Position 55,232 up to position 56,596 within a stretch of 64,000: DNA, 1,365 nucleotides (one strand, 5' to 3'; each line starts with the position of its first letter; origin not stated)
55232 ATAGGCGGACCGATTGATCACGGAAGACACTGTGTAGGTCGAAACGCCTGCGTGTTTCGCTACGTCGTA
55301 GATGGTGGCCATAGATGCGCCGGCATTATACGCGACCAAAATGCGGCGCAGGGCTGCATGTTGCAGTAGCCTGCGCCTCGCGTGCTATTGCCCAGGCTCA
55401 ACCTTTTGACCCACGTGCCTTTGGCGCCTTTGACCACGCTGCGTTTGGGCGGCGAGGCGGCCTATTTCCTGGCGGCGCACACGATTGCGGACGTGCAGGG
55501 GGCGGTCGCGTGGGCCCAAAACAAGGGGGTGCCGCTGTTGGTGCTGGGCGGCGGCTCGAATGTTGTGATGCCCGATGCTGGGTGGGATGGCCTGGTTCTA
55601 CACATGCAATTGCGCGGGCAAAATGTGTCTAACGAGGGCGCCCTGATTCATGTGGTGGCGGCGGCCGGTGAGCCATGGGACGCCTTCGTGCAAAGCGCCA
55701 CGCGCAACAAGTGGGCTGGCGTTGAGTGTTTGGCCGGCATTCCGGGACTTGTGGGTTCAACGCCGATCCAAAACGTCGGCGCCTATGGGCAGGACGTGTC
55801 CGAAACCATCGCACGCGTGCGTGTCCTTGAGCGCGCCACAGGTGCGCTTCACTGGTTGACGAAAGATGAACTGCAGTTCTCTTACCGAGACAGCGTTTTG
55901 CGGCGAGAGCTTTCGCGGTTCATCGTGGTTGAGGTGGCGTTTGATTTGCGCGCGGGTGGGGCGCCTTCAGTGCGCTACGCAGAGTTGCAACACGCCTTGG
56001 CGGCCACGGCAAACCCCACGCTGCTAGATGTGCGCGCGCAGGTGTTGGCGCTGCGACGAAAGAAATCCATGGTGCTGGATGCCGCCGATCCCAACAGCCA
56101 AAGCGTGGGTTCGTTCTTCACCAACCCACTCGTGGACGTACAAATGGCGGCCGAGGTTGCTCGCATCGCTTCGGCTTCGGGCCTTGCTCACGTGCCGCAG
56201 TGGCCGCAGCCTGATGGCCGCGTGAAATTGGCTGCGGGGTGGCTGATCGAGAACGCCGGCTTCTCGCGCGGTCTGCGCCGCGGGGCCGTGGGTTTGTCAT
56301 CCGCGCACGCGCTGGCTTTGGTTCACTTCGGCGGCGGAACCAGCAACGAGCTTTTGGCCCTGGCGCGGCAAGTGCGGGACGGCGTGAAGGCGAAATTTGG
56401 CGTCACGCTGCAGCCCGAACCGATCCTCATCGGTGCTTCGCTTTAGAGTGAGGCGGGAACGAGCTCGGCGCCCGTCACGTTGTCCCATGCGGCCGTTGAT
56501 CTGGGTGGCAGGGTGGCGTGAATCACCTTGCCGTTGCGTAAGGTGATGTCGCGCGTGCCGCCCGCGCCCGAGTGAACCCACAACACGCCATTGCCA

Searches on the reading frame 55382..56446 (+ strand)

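Call 72: search_protein_families(library=pfam, proteins=[window:55382-56446:+], max_evalue=0.0001)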
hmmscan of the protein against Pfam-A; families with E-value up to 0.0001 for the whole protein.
window:55382-56446:+ (354 aa): 2 families
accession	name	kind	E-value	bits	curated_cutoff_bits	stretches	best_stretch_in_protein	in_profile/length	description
PF02873.21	MurB_C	-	3.8e-23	82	27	1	217-350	2-99/99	UDP-N-acetylenolpyruvoylglucosamine reductase, C-terminal domain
PF01565.28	FAD_binding_4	-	6.9e-22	78.1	26.4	1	27-159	2-138/139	FAD binding domain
